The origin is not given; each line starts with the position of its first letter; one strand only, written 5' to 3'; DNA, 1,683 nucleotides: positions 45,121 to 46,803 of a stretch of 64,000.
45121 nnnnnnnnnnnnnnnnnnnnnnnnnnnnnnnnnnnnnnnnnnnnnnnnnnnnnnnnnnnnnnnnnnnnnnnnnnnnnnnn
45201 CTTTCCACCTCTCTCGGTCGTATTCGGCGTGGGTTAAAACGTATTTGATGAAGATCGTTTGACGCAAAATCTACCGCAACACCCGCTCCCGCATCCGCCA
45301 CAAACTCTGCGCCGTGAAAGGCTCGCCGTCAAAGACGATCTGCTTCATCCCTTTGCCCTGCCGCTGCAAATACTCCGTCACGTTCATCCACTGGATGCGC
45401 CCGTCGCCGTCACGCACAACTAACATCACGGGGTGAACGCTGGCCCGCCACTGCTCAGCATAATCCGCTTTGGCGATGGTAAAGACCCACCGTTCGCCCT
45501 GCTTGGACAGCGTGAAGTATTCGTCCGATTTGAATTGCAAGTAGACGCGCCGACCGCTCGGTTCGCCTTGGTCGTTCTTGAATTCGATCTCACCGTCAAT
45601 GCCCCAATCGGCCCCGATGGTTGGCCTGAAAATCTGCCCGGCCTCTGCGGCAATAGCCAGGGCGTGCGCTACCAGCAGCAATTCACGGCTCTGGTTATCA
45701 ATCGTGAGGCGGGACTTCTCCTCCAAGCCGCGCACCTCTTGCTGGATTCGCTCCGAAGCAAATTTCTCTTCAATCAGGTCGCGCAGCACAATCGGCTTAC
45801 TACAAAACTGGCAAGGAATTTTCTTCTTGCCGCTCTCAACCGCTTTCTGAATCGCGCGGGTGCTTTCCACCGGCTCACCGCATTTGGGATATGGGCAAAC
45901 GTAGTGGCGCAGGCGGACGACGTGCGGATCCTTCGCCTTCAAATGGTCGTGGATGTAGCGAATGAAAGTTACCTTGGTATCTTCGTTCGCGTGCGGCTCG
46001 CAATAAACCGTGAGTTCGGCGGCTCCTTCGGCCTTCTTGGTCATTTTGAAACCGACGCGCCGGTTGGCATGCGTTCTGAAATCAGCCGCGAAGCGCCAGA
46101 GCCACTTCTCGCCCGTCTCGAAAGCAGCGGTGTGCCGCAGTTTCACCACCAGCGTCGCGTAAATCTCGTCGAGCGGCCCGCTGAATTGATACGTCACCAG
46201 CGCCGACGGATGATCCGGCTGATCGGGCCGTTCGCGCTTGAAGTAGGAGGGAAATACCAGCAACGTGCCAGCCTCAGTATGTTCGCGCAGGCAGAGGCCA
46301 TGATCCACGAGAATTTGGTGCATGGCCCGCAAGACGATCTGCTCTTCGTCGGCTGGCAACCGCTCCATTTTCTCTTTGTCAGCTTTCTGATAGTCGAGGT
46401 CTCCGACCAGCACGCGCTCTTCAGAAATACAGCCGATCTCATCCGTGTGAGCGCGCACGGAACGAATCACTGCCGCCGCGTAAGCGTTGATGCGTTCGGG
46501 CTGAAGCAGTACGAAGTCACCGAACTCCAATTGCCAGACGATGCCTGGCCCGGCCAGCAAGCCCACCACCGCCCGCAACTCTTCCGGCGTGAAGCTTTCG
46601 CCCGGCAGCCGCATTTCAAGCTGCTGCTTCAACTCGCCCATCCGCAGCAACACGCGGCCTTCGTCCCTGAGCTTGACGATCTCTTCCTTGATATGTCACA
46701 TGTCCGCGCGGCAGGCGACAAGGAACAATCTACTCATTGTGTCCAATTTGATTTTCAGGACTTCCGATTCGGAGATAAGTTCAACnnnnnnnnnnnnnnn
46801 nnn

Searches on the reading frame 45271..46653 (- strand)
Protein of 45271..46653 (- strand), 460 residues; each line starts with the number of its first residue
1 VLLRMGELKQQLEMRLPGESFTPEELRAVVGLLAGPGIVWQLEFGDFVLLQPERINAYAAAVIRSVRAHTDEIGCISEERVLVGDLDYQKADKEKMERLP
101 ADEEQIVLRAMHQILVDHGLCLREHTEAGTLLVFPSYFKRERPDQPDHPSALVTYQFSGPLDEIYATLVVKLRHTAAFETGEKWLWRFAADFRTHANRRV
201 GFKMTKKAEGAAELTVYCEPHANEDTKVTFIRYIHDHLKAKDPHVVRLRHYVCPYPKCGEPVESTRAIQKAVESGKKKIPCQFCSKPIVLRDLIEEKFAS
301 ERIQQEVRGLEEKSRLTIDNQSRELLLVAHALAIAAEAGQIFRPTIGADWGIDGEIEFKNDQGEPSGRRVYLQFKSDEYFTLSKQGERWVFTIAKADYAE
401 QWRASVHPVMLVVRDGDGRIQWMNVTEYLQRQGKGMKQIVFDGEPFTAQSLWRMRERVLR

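Call 6: search_protein_families(library=pfam, proteins=[window:45271-46653:-], max_evalue=0.01)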
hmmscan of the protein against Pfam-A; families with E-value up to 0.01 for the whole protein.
window:45271-46653:- (460 aa): 1 family
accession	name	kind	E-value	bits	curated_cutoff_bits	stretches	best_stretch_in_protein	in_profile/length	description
PF14280.11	DUF4365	-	1e-16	61.7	24.3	1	328-457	5-138/139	Domain of unknown function (DUF4365)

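Call 43: search_protein_families(library=ncbifam, proteins=[window:45271-46653:-], max_evalue=0.01)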
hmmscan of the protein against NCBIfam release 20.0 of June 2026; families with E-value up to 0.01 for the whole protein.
window:45271-46653:- (460 aa): 0 families

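Call 45: search_protein_families(library=padloc, proteins=[window:45271-46653:-], max_evalue=0.01)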
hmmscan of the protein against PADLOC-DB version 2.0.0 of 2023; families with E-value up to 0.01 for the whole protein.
window:45271-46653:- (460 aa): 6 families
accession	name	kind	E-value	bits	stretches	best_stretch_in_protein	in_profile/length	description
PDLC02398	Aga_REase-PNTD1-PNTD2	-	4e-12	43.9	1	334-442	22-125/429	Class I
PDLC02415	Aga_REase-PNTD1-PNTD2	-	7.1e-09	33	1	329-441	16-124/423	Class I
PDLC04290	PDC-M02A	-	7.5e-05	20.5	1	320-426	5-115/170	-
PDLC04276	PDC-M02A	-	9e-05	20.2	1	315-426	18-130/184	-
PDLC04297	PDC-M02A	-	0.0001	20.1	1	320-414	4-97/165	-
PDLC04278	PDC-M02A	-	0.00077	17.5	1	320-425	6-111/167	-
